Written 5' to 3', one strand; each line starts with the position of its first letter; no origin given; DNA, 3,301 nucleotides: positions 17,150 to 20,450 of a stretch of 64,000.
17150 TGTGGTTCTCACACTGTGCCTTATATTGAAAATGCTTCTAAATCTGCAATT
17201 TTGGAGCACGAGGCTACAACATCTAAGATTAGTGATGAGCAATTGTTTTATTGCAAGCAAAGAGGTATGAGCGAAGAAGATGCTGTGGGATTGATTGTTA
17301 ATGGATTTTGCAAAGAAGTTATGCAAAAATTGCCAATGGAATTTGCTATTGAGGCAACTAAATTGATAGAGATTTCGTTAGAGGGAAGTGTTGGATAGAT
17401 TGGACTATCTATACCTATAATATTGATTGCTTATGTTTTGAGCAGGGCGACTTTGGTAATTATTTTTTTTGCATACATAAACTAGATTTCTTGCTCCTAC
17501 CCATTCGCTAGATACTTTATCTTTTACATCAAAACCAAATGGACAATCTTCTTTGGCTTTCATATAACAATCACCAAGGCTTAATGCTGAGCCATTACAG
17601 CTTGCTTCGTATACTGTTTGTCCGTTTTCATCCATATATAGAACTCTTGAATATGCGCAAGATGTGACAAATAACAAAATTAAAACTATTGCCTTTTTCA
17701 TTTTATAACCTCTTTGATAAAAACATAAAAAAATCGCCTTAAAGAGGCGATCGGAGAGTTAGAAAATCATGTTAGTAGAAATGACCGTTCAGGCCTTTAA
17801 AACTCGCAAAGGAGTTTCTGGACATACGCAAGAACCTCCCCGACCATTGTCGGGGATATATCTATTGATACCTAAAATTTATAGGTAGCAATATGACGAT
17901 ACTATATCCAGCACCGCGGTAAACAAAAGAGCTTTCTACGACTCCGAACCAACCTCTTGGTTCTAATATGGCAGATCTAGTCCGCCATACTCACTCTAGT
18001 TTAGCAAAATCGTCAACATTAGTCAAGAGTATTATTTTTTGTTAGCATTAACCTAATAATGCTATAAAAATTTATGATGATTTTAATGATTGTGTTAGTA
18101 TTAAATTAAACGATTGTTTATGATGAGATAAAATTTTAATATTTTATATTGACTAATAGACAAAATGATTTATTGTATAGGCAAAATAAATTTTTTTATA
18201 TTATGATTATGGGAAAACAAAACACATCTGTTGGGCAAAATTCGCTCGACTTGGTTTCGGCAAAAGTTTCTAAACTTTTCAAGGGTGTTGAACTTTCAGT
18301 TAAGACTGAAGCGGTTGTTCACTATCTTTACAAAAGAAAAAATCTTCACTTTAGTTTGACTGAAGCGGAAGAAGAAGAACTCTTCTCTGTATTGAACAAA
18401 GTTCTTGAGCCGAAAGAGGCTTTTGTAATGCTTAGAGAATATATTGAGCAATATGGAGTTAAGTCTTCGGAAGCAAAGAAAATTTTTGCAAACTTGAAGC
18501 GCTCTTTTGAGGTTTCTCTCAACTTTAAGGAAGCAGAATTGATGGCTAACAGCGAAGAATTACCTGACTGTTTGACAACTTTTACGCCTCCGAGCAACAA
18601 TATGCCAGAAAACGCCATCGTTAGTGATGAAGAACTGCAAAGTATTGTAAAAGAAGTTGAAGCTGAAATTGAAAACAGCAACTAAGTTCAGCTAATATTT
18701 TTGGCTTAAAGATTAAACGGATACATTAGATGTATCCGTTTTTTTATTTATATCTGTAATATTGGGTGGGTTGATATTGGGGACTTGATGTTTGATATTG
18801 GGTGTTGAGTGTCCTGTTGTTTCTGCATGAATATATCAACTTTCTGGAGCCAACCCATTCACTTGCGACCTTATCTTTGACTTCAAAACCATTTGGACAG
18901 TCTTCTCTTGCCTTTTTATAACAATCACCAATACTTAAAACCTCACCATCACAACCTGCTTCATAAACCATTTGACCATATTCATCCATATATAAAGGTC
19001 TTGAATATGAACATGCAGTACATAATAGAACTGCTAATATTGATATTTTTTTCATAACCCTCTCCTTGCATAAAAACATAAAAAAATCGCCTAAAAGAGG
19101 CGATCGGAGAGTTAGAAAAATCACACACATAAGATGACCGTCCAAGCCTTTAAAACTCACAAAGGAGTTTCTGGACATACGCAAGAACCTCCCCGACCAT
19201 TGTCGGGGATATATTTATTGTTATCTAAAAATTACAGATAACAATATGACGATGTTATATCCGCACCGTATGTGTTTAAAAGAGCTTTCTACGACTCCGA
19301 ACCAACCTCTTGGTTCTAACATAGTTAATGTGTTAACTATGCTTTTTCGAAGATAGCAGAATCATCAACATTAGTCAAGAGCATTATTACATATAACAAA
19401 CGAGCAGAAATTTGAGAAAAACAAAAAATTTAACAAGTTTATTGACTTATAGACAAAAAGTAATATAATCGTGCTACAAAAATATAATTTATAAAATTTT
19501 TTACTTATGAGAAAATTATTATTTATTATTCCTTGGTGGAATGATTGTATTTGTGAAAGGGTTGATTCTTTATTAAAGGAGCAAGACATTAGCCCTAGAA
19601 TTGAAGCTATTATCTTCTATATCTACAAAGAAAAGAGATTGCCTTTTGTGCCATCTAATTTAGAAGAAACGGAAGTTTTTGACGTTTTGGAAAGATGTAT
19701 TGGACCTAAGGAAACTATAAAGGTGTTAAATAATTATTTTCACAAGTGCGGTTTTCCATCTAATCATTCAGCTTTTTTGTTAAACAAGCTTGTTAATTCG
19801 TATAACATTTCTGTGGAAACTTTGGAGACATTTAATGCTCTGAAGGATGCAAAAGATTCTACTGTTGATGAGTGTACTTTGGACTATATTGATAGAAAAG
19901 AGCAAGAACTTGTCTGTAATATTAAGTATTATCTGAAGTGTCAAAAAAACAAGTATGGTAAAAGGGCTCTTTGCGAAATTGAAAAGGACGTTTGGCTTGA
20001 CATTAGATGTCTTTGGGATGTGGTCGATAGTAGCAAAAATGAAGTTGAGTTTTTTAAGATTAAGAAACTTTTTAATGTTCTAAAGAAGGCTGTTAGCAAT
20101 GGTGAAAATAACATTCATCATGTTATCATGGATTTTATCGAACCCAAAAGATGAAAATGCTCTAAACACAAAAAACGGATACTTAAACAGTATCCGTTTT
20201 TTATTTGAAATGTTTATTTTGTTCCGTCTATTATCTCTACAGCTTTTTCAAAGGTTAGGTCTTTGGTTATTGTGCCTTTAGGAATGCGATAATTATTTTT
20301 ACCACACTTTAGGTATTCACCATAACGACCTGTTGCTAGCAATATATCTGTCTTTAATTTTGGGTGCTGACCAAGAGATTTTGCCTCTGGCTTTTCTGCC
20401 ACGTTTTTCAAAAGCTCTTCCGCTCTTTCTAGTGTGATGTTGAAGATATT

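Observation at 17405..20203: Tandem duplication of a complete three-gene module (lipoprotein / leader RNA / divergent ORF / terminator)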

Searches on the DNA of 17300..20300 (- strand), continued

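Call 108: search_with_rna_model(model_id=R1, sources=[L080, L081, L082], max_evalue=10, show_alignments=3, filters=off)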
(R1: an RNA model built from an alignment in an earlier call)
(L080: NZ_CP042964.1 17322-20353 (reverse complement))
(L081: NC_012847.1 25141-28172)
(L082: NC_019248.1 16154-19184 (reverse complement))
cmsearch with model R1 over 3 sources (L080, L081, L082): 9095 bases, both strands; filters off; matches with E-value up to 10: 132.
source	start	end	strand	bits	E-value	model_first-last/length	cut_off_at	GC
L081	1320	1601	+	24.6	1.1e-08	1-297/297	no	0.37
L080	1363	1502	+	21.9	1.1e-07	54-243/297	no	0.4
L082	1366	1503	+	16.1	1.6e-05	53-244/297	no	0.43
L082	689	785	-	10.4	0.0019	1-297/297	no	0.4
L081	1368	1496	-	9.7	0.0035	1-297/297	no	0.34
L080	2024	2131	-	8.9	0.0069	1-297/297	no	0.29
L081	2021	2158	-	8.1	0.014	1-297/297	no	0.33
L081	828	909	-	8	0.015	1-297/297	no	0.26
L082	1247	1297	+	7.1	0.033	81-133/297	no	0.27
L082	1656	1762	-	7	0.035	1-297/297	no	0.36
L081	877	951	+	6.9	0.038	1-297/297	no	0.28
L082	1946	2048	-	6.9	0.038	1-297/297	no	0.3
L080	1744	1807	-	6.6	0.049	1-297/297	no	0.25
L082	2104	2178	-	6.1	0.076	1-297/297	no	0.27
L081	1660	1766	-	5.9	0.089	1-297/297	no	0.36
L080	1895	1960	+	5.8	0.095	1-297/297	no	0.23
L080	997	1038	-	5.7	0.11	1-297/297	no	0.17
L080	2606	2672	-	5.6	0.12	1-297/297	no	0.25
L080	1290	1346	-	5.6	0.12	1-297/297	no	0.23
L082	2506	2603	-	5.5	0.13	1-297/297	no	0.31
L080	680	776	-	5.4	0.14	1-297/297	no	0.42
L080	2485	2547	-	5.3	0.15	1-297/297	no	0.29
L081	1901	1967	+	5.3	0.15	1-297/297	no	0.24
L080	857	923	+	5.2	0.16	1-297/297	no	0.31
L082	866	932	+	5.2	0.16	1-297/297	no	0.31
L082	2913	2972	+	5.2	0.16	1-297/297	no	0.23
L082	1817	1883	+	5.1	0.18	1-297/297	no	0.25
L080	808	889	-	5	0.19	1-297/297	no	0.29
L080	2217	2297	+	5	0.19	1-297/297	no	0.31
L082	2499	2605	+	4.9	0.21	1-297/297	no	0.3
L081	1973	1998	-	4.8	0.23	106-131/297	no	0.19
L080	52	133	-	4.8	0.24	1-297/297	no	0.3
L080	610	682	+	4.7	0.25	1-297/297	no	0.29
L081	808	872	+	4.6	0.26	1-297/297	no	0.29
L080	1818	1878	+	4.5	0.29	1-297/297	no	0.23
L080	990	1054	+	4.5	0.29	1-297/297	no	0.22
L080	2514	2610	+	4.4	0.32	1-297/297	no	0.32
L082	2885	2949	-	4.3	0.36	1-297/297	no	0.26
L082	1946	2030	+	4.3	0.36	1-297/297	no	0.28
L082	1538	1597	+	4.2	0.39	1-297/297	no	0.32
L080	1262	1332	+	4.2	0.39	1-297/297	no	0.2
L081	2561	2709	+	4.1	0.4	1-297/297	no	0.32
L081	2224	2288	+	4.1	0.42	1-297/297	no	0.29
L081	2788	2865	+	4.1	0.42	1-297/297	no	0.32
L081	2476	2532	-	4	0.44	1-297/297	no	0.33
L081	263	324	+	4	0.45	1-297/297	no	0.35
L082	2970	2990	-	3.9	0.5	182-202/297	no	0.1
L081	1828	1895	-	3.8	0.54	1-297/297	no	0.25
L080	788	852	+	3.7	0.56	1-297/297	no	0.31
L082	1714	1786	+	3.7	0.56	1-297/297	no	0.29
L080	2637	2716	+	3.7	0.59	1-297/297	no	0.3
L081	1731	1794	+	3.5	0.69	1-297/297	no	0.25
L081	1257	1318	-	3.5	0.69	1-297/297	no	0.27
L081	2597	2663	-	3.4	0.72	1-297/297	no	0.27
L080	2918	2979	-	3.4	0.73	1-297/297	no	0.29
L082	817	898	-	3.4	0.73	1-297/297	no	0.29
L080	1594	1699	-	3.4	0.74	1-297/297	no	0.35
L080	901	933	-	3.4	0.75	102-133/297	no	0.15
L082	910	942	-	3.4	0.75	102-133/297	no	0.15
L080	2789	2863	-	3.3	0.79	1-297/297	no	0.31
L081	2306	2375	-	3.3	0.81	1-297/297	no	0.3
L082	1257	1319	-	3.3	0.85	1-297/297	no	0.22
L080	1825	1888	-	3.1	0.94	1-297/297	no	0.25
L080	308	430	-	3.1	0.97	1-297/297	no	0.36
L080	2797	2874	+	3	1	1-297/297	no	0.29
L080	2903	2967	+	3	1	1-297/297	no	0.31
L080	316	389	+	3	1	1-297/297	no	0.32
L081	1813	1870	+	3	1.1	1-297/297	no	0.26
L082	2363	2414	-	3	1.1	1-297/297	no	0.27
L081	921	951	-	2.9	1.1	104-133/297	no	0.19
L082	2345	2425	+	2.9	1.1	1-297/297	no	0.31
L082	61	142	-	2.8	1.3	1-297/297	no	0.33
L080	1996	2067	+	2.7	1.3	1-297/297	no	0.17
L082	2214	2289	-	2.7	1.4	1-297/297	no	0.3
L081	2213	2275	-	2.6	1.5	1-297/297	no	0.27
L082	1824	1892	-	2.6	1.5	1-297/297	no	0.26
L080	1658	1787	+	2.4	1.8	1-297/297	no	0.37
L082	2858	2910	+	2.3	1.8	1-297/297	no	0.3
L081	2013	2070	+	2.3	1.9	1-297/297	no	0.22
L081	71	143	-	2.3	1.9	1-297/297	no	0.34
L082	2651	2720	+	2.3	2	1-297/297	no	0.34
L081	179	252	+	2.2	2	1-297/297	no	0.38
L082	797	861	+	2.2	2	1-297/297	no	0.31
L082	669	734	+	2.2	2.1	1-297/297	no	0.29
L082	518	622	-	2.1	2.2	1-297/297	no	0.36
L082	325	375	+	2.1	2.3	1-297/297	no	0.35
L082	253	314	+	2.1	2.3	1-297/297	no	0.4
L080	2375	2448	+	2.1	2.3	1-297/297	no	0.38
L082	1026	1130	-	2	2.5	1-297/297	no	0.38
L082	1369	1493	-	2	2.5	1-297/297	no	0.42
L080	2767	2784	+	2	2.5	111-128/297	no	0.22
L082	445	489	+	1.9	2.6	1-297/297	no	0.27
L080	2315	2377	-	1.9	2.7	1-297/297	no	0.32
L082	2114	2181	+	1.9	2.8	1-297/297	no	0.28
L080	1951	1993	-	1.8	2.8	1-297/297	no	0.14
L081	1269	1317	+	1.8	2.8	1-297/297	no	0.2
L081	1000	1065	-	1.8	2.9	1-297/297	no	0.23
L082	2200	2262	+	1.6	3.3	1-297/297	no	0.27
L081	455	512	+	1.6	3.3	1-297/297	no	0.38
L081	683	746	+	1.6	3.5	1-297/297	no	0.33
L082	1566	1636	-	1.6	3.6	1-297/297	no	0.31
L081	670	744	-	1.5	3.8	1-297/297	no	0.27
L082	2992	3030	-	1.4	4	1-297/297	no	0.23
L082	169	242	+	1.4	4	1-297/297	no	0.38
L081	2304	2356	+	1.4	4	1-297/297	no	0.26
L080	2222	2284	-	1.4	4.2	1-297/297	no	0.29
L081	1556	1611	-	1.3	4.6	1-297/297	no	0.29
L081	2394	2445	-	1.2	4.6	1-297/297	no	0.35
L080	92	156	+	1.2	4.7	1-297/297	no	0.26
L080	588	669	-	1.2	4.8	1-297/297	no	0.27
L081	1607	1656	+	1.2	4.8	1-297/297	no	0.28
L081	2939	3008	+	1.2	4.8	1-297/297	no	0.33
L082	2665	2726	-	1.1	5.1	1-297/297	no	0.29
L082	2973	2992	+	1.1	5.2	183-202/297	no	0.1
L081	615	681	+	1.1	5.3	1-297/297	no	0.3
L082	2838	2870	-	1.1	5.4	106-131/297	no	0.42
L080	160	233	+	1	5.8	1-297/297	no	0.38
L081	2802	2864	-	1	6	1-297/297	no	0.32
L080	1239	1258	+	0.9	6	81-100/297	no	0.6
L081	2909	2964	-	0.9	6.3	1-297/297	no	0.34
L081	1011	1056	+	0.9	6.4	1-297/297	no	0.22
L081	1907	1972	-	0.8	6.7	1-297/297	no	0.21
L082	20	88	+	0.8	6.9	1-297/297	no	0.32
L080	244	305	+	0.7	7.5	1-297/297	no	0.44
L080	586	609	+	0.6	7.8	180-203/297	no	0.29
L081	2462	2521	+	0.6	8.1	1-297/297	no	0.33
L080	1148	1166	+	0.6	8.3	183-201/297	no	0.47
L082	1157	1175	+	0.6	8.3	183-201/297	no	0.47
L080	10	79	+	0.5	9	1-297/297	no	0.33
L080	2989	3002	-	0.4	9.4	113-126/297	no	0.5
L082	1900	1942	+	0.4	9.8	1-297/297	no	0.21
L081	556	632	-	0.4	9.9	1-297/297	no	0.42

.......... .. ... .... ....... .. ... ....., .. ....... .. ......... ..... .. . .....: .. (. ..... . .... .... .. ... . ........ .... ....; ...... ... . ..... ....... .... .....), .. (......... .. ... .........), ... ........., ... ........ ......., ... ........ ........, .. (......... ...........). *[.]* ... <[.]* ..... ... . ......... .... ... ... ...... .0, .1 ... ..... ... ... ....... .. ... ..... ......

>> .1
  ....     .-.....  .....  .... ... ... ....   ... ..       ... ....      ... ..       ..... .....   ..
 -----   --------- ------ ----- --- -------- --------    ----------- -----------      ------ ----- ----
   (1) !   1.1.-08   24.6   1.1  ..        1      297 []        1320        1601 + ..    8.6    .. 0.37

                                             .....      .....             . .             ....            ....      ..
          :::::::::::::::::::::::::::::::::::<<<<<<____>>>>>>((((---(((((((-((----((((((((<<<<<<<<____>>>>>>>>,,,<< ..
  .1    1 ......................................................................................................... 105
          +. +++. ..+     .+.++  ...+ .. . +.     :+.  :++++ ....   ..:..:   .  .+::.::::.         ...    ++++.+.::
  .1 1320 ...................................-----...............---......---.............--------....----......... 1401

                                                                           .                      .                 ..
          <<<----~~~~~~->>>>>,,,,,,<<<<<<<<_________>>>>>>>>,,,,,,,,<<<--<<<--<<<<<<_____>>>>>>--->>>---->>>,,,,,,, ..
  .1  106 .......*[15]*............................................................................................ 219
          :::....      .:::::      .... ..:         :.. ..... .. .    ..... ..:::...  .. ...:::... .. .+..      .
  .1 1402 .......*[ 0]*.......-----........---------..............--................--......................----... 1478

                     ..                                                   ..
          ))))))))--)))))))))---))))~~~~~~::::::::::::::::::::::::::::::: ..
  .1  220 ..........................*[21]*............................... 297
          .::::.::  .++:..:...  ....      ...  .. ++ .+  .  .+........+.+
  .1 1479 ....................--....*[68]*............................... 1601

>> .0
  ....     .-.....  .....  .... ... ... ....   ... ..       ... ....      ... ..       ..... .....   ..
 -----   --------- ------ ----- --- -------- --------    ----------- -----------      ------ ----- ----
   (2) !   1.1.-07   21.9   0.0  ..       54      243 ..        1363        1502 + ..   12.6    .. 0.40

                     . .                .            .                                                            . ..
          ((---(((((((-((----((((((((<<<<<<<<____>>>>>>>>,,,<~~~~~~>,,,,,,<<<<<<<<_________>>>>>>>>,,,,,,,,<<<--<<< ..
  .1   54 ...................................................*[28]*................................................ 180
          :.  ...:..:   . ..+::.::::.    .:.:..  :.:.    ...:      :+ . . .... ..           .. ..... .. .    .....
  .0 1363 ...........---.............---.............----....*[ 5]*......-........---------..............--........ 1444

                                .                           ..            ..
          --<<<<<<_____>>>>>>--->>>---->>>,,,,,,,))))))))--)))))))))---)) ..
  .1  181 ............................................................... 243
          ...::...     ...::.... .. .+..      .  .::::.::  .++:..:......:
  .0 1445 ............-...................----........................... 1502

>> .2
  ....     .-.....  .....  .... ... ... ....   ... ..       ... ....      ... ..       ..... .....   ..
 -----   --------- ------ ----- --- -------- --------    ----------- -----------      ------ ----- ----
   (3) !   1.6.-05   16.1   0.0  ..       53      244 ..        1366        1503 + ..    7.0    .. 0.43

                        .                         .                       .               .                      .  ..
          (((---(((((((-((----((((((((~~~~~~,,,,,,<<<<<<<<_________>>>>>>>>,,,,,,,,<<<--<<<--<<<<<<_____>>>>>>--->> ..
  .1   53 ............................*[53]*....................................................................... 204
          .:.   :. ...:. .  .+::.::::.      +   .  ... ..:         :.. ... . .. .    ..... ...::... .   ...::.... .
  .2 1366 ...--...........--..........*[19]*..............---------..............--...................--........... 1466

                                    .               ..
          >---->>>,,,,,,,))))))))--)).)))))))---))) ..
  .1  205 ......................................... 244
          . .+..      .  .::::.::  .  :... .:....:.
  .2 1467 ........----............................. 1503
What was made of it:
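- On Brt RNA family (Bartonella regulatory transcripts): The next hit scores 10.4 bits or less (call 108).
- The next best hit scores 10.4 bits or less (call 108).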

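Call 112: search_with_rna_model(model_id=R1, sources=[L080, L081, L082, L079, L006, L067, L062, L031, L042, L014, L017, L076, L029], max_evalue=0.0001, filters=off, make_alignment=true)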
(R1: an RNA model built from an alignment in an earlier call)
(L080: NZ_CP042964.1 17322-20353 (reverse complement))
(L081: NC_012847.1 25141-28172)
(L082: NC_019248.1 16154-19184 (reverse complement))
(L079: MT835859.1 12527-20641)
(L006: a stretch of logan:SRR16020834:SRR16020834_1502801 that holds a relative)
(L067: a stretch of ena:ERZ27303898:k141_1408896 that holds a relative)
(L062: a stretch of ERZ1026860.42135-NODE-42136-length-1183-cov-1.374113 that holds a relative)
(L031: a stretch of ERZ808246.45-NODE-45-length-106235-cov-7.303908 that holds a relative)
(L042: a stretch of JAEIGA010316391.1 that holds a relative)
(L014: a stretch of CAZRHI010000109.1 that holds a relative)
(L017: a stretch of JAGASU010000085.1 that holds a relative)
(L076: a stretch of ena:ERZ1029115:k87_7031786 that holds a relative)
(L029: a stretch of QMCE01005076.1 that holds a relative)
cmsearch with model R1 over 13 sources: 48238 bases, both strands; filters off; matches with E-value up to 0.0001: 17.
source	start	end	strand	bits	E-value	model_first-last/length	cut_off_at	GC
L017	514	809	-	304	5.5e-111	1-297/297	no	0.43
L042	1757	2054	+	303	1.3e-110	1-297/297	no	0.38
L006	813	1107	+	299.5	2.6e-109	1-297/297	no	0.4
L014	494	786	-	296.4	3.4e-108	1-297/297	no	0.36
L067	178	477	-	269.7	2.5e-98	1-297/297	no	0.42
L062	239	527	+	142.4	2.2e-51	1-297/297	no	0.46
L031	3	243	+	127.8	5.3e-46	36-266/297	no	0.45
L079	3876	4161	+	109.1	4.2e-39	1-297/297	no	0.45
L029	6643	6927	+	68.7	3.4e-24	1-297/297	no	0.37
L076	2252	2495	+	36.5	2.5e-12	1-297/297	no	0.38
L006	817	1101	-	29.8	7.5e-10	1-297/297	no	0.4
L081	1320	1601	+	24.6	6e-08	1-297/297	no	0.37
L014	499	787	+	22.1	5e-07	1-297/297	no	0.37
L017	525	804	+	22.1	5e-07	1-297/297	no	0.43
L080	1363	1502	+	21.9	6e-07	54-243/297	no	0.4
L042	1762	2056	-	18.7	8.8e-06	1-297/297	no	0.38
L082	1366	1503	+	16.1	8.5e-05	53-244/297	no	0.43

Alignment A11: 17 matches aligned to the model, 560 columns, each read 5' to 3' on its own strand. Consensus structure (alignment columns), stored with it:
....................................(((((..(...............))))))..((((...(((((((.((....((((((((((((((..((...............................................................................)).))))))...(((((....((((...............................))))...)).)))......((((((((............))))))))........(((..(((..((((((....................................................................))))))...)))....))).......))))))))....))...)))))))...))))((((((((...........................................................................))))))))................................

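Call 123: search_with_rna_model(model_id=R1, sources=[L079, L062, L031, L056, L029, L006, L011, L042, L013, L014, L032, L019], max_evalue=1e-20, make_alignment=true)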
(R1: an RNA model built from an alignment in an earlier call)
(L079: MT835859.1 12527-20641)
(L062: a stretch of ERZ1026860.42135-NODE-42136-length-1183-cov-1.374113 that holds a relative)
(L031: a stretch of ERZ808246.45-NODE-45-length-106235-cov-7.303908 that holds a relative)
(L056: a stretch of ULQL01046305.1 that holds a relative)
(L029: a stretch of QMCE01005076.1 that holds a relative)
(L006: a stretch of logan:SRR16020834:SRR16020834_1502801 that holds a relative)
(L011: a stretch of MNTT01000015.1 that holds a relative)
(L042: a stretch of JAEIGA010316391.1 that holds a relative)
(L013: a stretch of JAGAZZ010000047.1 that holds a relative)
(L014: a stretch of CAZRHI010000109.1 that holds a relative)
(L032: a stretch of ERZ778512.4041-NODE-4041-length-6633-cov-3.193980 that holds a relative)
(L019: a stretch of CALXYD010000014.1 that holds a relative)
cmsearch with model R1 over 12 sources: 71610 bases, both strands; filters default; matches with E-value up to 1e-20: 12.
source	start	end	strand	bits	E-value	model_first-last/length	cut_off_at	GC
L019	1935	2230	-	323.2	6.5e-118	1-297/297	no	0.39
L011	3032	3328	+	318.5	3.8e-116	1-297/297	no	0.42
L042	1757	2054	+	303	1.9e-110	1-297/297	no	0.38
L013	4117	4413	-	301.1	9.2e-110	1-297/297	no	0.44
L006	813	1107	+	299.5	3.7e-109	1-297/297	no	0.4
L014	494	786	-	296.5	4.9e-108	1-297/297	no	0.36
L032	1421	1713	-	269.4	4.8e-98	1-297/297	no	0.39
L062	239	527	+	142.4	3.2e-51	1-297/297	no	0.46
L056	6371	6664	-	134.6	2.4e-48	1-297/297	no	0.44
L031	2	273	+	127.8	7.7e-46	35-297/297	no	0.43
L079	3876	4161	+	109.1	6.2e-39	1-297/297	no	0.45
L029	6643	6927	+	68.7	5e-24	1-297/297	no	0.37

Alignment A13: 12 matches aligned to the model, 372 columns, each read 5' to 3' on its own strand. Consensus structure (alignment columns), stored with it:
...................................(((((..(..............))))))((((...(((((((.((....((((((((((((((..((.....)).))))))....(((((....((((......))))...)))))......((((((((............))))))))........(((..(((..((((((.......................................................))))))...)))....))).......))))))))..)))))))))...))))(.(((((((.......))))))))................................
